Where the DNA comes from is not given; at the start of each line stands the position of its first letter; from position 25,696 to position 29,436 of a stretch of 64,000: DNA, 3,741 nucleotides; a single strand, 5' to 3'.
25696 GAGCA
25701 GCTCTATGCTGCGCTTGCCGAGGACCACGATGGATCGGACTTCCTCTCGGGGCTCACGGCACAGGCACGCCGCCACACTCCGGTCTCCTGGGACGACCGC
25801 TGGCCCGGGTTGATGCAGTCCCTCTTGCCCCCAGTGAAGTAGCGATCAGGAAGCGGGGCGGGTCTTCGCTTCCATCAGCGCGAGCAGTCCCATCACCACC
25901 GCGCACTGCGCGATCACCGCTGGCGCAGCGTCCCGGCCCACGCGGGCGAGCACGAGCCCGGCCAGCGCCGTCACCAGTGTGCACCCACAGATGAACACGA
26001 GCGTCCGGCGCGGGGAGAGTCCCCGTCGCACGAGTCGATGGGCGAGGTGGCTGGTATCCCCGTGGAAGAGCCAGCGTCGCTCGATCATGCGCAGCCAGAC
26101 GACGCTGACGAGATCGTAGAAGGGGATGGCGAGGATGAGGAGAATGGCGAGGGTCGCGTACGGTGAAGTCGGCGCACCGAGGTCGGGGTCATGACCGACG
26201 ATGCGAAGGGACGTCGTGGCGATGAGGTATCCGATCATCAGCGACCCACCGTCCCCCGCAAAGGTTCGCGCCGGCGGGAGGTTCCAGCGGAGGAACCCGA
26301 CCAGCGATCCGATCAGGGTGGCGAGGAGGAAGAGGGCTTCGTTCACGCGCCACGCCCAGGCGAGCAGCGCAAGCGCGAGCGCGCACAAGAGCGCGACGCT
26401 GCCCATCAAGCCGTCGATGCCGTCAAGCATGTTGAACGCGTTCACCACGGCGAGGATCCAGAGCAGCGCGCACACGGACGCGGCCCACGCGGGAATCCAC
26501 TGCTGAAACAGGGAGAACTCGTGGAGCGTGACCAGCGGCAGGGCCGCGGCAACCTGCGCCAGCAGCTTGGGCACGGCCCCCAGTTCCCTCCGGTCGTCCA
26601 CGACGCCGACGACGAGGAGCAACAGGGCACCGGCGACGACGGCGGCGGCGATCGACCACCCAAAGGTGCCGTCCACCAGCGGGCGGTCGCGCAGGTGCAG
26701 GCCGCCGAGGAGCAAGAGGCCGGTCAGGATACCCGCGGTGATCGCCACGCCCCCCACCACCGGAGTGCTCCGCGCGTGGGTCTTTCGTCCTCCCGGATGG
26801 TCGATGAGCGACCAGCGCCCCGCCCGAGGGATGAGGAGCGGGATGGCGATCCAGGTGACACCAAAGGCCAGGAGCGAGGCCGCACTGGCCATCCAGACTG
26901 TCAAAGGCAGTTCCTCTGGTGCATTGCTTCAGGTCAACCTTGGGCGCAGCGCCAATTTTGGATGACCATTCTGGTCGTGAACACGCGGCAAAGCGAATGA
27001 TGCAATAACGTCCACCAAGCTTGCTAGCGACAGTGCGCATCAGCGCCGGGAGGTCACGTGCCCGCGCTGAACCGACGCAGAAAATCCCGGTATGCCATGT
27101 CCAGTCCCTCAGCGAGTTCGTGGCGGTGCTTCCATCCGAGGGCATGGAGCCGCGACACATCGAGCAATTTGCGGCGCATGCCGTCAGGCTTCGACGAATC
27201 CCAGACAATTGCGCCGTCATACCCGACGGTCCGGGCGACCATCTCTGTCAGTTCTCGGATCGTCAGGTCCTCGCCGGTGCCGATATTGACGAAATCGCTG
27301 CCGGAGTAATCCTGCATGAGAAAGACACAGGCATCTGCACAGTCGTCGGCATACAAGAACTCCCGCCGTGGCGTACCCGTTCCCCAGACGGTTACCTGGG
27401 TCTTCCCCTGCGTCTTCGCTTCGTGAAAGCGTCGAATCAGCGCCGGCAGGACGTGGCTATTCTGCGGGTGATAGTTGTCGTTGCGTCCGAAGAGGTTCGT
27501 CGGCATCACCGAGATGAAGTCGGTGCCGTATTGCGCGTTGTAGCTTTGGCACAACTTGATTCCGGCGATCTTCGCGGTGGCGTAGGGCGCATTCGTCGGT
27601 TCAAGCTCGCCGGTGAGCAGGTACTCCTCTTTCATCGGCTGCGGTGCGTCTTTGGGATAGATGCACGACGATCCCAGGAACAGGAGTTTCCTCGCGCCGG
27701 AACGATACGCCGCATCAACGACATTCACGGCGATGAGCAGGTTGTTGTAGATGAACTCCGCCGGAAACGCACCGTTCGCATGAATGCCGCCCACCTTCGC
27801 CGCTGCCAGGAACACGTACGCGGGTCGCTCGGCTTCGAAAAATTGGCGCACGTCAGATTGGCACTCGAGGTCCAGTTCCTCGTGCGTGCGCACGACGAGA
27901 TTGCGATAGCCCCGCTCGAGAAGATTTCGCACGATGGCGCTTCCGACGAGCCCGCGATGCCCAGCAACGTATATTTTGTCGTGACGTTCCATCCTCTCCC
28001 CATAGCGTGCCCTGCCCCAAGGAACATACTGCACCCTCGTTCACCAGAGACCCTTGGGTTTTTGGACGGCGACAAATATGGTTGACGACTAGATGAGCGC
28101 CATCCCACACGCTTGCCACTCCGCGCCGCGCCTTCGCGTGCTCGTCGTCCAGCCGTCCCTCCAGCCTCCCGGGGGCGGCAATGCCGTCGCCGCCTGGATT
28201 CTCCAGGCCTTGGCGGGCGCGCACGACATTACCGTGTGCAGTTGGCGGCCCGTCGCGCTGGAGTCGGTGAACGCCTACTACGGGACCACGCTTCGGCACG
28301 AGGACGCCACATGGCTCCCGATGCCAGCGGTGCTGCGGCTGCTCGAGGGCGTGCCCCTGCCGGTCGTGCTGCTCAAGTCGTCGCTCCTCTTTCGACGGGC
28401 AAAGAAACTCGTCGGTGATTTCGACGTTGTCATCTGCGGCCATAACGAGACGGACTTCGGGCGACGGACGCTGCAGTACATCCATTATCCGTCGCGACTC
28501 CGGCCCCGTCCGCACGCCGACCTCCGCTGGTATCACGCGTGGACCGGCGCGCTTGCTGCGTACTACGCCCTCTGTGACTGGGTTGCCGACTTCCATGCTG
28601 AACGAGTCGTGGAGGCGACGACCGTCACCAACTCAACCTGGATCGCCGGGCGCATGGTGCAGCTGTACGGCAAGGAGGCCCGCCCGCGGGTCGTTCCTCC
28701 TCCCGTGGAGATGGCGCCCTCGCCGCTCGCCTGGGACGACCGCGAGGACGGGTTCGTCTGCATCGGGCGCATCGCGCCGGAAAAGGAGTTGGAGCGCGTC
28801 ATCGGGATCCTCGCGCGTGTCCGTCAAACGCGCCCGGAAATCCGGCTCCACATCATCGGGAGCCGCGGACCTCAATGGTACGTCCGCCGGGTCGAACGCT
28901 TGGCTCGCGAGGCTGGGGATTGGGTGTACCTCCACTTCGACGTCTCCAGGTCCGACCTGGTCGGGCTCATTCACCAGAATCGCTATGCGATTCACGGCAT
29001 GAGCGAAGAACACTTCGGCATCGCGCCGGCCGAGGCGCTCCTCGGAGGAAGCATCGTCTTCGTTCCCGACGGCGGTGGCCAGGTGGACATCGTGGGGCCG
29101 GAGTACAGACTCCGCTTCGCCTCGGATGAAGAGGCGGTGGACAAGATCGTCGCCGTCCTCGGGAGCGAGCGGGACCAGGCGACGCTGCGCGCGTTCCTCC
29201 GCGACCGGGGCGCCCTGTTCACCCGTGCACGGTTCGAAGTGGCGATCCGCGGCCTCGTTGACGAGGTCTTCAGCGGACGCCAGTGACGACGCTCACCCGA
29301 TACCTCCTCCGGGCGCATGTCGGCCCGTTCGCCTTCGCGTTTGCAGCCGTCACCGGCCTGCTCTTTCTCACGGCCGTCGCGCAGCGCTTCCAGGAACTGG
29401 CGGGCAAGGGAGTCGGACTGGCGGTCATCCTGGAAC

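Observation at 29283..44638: A methylation-heavy glycan island is translationally coupled to lptF/lptG and carries an MsbA/PglK-like exporter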

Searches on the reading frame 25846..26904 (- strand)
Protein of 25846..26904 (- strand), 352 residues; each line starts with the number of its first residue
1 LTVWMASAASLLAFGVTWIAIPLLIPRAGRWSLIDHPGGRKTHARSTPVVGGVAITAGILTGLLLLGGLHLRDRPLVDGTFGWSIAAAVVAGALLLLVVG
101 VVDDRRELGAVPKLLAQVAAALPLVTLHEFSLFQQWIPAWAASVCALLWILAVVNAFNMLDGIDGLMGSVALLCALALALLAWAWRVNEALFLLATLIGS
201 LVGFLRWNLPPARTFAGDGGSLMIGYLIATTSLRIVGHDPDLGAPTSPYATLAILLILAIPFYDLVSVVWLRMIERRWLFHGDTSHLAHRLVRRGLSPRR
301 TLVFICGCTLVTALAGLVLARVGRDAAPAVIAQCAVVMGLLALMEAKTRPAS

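Call 6: search_protein_families(library=pfam, proteins=[window:25846-26904:-], max_evalue=0.01)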
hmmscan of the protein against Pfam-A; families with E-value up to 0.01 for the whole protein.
window:25846-26904:- (352 aa): 1 family
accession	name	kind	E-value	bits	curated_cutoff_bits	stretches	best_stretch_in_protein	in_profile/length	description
PF00953.26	Glycos_transf_4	-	7.9e-36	123.9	27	1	88-234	3-158/160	Glycosyl transferase family 4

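Call 9: search_protein_families(library=ncbifam, proteins=[window:25846-26904:-], max_evalue=0.001)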
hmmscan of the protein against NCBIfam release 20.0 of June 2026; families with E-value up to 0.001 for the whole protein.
window:25846-26904:- (352 aa): 3 families
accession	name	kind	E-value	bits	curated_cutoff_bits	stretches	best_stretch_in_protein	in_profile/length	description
TIGR02380.1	ECA_wecA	exception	1.4e-34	119.8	326.05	1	16-318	10-307/346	UDP-N-acetylglucosamine--undecaprenyl-phosphate N-acetylglucosaminephosphotransferase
NF053644.1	MraY_archaea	equivalog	1.7e-13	50.6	450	1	98-314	138-337/340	pseudomurein biosynthesis MraY family phospho-N-acetylmuramoyl-pentapeptide-transferase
TIGR00445.1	mraY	equivalog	2.9e-12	46.7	192.05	1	140-233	135-243/321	phospho-N-acetylmuramoyl-pentapeptide-transferase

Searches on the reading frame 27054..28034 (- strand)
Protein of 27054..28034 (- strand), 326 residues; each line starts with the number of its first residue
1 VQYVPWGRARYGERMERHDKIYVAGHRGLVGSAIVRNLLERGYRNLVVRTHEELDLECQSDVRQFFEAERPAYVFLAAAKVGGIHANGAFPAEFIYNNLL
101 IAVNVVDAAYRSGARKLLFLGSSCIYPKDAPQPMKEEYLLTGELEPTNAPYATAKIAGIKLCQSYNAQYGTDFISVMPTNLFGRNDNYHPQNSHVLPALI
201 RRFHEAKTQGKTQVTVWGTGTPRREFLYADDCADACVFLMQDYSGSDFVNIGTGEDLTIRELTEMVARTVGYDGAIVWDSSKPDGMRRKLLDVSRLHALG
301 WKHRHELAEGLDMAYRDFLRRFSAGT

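Call 6: search_protein_families(library=pfam, proteins=[window:27054-28034:-], max_evalue=0.01)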
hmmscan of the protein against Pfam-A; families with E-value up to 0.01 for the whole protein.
window:27054-28034:- (326 aa): 5 families
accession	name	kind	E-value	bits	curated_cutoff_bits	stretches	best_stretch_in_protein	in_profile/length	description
PF01370.27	Epimerase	-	8.2e-67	225.5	20.9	1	21-252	1-240/240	NAD dependent epimerase/dehydratase family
PF16363.11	GDP_Man_Dehyd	-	2.8e-22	80.1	27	1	54-279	59-273/332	GDP-mannose 4,6 dehydratase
PF04321.23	RmlD_sub_bind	-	2.5e-07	30.5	27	1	20-169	2-143/287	RmlD substrate binding domain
PF02719.21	Polysacc_synt_2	-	0.00018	21.3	20.2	0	58-120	65-126/293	Polysaccharide biosynthesis protein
PF13460.12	NAD_binding_10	-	0.002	18.5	27.2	1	28-132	4-111/184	NAD(P)H-binding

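Call 9: search_protein_families(library=ncbifam, proteins=[window:27054-28034:-], max_evalue=0.001)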
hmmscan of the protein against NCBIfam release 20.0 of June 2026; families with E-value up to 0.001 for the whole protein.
window:27054-28034:- (326 aa): 12 families
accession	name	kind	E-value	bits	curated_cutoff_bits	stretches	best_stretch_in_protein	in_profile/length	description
NF047922.1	GDPFucSynFcl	equivalog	1.1e-150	501.3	500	1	18-321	2-304/308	GDP-L-fucose synthase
TIGR01181.1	dTDP_gluc_dehyt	equivalog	4.2e-18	65.5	365.1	1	55-314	58-307/321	dTDP-glucose 4,6-dehydratase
TIGR04180.1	EDH_00030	hypoth_equivalog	2.1e-17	63.2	475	1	74-298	74-281/297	NAD-dependent 4,6-dehydratase LegB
TIGR01179.1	galE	equivalog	1.6e-15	56.8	262.3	1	21-307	2-314/332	UDP-glucose 4-epimerase GalE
TIGR02197.1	heptose_epim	equivalog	1.6e-09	37.4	274.6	1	22-278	2-268/316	ADP-glyceromanno-heptose 6-epimerase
NF007490.0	PRK10084.1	subfamily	1.4e-08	34.1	649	1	148-312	164-328/361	dTDP-glucose 4,6-dehydratase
TIGR01214.1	rmlD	equivalog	1.2e-05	24.6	224.05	1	20-166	1-139/285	dTDP-4-dehydrorhamnose reductase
TIGR03466.1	HpnA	hypoth_equivalog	2.2e-05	23.5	367.65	1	20-187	2-176/327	hopanoid-associated sugar epimerase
NF007582.0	PRK10217.1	equivalog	2.3e-05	23.7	698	0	148-256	157-256/355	dTDP-glucose 4,6-dehydratase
TIGR01472.1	gmd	equivalog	3.7e-05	23.1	415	1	115-279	124-275/342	GDP-mannose 4,6-dehydratase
NF008360.0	PRK11150.1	equivalog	5e-05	22.7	452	0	208-266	193-250/310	ADP-glyceromanno-heptose 6-epimerase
NF042422.1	oxyalk_red_OleD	equivalog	0.0001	21.8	580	1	20-238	2-213/329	2-alkyl-3-oxoalkanoate reductase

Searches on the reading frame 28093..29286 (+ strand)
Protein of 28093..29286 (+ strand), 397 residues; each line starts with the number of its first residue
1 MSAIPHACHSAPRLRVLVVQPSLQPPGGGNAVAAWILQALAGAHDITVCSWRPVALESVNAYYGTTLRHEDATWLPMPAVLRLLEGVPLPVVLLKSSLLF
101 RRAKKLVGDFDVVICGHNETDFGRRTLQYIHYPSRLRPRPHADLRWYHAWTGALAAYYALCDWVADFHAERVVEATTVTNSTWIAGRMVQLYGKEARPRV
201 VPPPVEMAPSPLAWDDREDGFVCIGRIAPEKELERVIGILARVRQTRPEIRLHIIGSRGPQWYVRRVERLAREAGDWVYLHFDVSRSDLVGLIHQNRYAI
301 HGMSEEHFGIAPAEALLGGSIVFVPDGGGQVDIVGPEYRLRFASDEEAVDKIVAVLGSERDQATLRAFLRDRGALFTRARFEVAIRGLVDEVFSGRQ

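Call 6: search_protein_families(library=pfam, proteins=[window:28093-29286:+], max_evalue=0.01)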
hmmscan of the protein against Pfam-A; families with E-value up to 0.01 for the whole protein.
window:28093-29286:+ (397 aa): 2 families
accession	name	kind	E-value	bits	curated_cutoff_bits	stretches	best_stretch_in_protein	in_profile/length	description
PF00534.26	Glycos_transf_1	-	4.8e-16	59.2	26.4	1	212-358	9-158/172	Glycosyl transferases group 1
PF13692.12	Glyco_trans_1_4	-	7.5e-08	33.2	27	1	221-356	4-140/142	Glycosyl transferases group 1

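Call 9: search_protein_families(library=ncbifam, proteins=[window:28093-29286:+], max_evalue=0.001)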
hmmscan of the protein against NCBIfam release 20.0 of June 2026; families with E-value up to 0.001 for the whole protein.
window:28093-29286:+ (397 aa): 1 family
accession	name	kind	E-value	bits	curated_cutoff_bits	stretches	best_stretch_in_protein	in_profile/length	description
NF038255.1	exopoly_VpsD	equivalog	6.1e-05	22.1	300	1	222-317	207-304/381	VpsD family glycosyltransferase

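Call 17: find_encoding_contigs(protein=window:28093-29286:+, flank=2000, max_places=4)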
Protein window:28093-29286:+ (397 aa): 4 contigs read that carry it; 3 places shown.
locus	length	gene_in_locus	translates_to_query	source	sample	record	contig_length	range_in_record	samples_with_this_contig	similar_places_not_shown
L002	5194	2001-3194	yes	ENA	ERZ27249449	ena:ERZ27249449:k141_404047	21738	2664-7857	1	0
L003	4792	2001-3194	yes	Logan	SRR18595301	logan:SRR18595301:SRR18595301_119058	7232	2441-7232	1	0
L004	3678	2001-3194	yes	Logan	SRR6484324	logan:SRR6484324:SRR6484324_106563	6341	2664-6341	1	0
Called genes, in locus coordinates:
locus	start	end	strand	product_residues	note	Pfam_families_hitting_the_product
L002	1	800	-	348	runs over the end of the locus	PF00953:Glycos_transf_4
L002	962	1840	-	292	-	PF01370:Epimerase, PF16363:GDP_Man_Dehyd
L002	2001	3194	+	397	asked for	PF00534:Glycos_transf_1, PF13692:Glyco_trans_1_4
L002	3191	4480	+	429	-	PF03739:LptF_LptG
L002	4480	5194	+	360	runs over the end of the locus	PF03739:LptF_LptG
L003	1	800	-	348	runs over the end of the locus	PF00953:Glycos_transf_4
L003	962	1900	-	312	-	PF01370:Epimerase, PF04321:RmlD_sub_bind (weak), PF16363:GDP_Man_Dehyd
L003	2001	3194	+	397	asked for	PF00534:Glycos_transf_1, PF13692:Glyco_trans_1_4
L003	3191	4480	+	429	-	PF03739:LptF_LptG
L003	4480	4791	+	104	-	?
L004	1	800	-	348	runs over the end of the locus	PF00953:Glycos_transf_4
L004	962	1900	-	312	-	PF01370:Epimerase, PF04321:RmlD_sub_bind (weak), PF16363:GDP_Man_Dehyd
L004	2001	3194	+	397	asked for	PF00534:Glycos_transf_1, PF13692:Glyco_trans_1_4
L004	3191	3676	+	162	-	?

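Call 61: search_solved_structures(query=window:28093-29286:+, max_evalue=0.01)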
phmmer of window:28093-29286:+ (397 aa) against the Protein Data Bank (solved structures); distinct sequences matched with E-value up to 0.01: 2.
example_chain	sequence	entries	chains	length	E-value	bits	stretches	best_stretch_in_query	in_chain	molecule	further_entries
2f9f_A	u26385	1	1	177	1.7e-05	26.9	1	219-338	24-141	first mannosyl transferase (wbaZ-1)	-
7qsg_A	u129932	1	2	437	0.0079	18.1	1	226-373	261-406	D-inositol 3-phosphate glycosyltransferase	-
